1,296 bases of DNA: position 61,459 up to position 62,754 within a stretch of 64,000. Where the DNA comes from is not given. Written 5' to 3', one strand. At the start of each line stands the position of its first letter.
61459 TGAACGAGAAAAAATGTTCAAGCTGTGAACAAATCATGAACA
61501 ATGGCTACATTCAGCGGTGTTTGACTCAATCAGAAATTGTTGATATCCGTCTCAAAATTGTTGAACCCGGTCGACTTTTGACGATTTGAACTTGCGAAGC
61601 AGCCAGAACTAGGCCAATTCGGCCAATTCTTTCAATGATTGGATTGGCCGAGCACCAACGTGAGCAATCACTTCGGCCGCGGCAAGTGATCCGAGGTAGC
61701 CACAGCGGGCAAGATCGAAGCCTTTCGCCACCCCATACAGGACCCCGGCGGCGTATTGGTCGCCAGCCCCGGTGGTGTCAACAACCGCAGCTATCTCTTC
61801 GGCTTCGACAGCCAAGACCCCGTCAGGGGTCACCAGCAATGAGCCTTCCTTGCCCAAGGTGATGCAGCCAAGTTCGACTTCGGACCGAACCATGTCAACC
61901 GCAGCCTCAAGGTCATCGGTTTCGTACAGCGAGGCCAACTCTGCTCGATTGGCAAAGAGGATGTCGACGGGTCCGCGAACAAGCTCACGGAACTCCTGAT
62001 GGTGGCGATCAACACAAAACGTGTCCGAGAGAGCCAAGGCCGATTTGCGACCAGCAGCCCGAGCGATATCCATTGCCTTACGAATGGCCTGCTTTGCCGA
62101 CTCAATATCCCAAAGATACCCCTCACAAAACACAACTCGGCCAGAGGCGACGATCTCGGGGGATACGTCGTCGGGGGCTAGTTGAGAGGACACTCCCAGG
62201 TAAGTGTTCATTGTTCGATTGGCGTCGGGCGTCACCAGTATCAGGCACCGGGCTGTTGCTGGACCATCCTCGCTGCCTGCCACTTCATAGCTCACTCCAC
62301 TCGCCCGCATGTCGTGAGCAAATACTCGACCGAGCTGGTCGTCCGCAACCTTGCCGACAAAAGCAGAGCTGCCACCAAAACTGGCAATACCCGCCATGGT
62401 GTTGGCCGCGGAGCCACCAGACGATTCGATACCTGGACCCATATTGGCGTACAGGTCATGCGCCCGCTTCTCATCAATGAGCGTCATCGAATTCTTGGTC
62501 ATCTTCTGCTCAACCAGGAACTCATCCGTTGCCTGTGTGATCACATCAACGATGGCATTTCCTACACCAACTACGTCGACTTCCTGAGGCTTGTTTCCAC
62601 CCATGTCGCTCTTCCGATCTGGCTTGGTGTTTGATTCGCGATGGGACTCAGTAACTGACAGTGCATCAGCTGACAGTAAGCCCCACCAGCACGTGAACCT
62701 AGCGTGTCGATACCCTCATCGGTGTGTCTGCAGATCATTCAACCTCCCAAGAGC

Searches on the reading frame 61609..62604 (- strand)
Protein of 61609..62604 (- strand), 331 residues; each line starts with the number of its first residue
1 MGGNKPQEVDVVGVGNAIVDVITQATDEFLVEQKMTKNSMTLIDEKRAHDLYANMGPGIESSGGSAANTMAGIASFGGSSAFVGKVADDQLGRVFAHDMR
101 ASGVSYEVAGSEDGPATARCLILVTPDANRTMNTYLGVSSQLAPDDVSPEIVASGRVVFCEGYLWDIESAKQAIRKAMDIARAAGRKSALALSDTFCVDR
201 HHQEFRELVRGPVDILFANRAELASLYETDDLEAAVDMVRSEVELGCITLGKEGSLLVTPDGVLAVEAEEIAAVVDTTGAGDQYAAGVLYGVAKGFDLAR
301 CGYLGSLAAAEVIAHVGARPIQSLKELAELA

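Call 65: find_encoding_contigs(protein=window:61609-62604:-, flank=10000, max_places=6)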
Protein window:61609-62604:- (331 aa): 2 contigs read that carry it; 2 places shown.
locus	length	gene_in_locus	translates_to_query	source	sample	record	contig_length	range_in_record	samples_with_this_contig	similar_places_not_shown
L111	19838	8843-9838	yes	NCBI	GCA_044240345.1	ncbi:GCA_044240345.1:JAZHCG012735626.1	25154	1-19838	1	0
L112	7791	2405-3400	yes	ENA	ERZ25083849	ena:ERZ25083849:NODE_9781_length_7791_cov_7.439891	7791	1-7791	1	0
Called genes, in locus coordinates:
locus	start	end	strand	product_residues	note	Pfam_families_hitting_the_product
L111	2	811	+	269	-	?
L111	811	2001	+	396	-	PF00672:HAMP (weak), PF00512:HisKA, PF13581:HATPase_c_2 (weak), PF02518:HATPase_c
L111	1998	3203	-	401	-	PF00155:Aminotran_1_2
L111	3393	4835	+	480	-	PF00392:GntR, PF00155:Aminotran_1_2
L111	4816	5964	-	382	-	PF00149:Metallophos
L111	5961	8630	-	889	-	PF17900:Peptidase_M1_N, PF01433:Peptidase_M1, PF11838:ERAP1_C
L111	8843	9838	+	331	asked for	PF00294:PfkB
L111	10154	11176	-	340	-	PF00563:EAL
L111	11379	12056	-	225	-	PF10343:Q_salvage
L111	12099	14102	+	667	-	PF02878:PGM_PMM_I, PF02879:PGM_PMM_II, PF02880:PGM_PMM_III, PF00408:PGM_PMM_IV (weak)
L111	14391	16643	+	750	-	-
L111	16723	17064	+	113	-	-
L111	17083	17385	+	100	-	-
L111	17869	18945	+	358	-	PF01926:MMR_HSR1, PF06071:YchF-GTPase_C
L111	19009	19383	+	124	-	PF02643:DUF192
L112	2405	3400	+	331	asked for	PF00294:PfkB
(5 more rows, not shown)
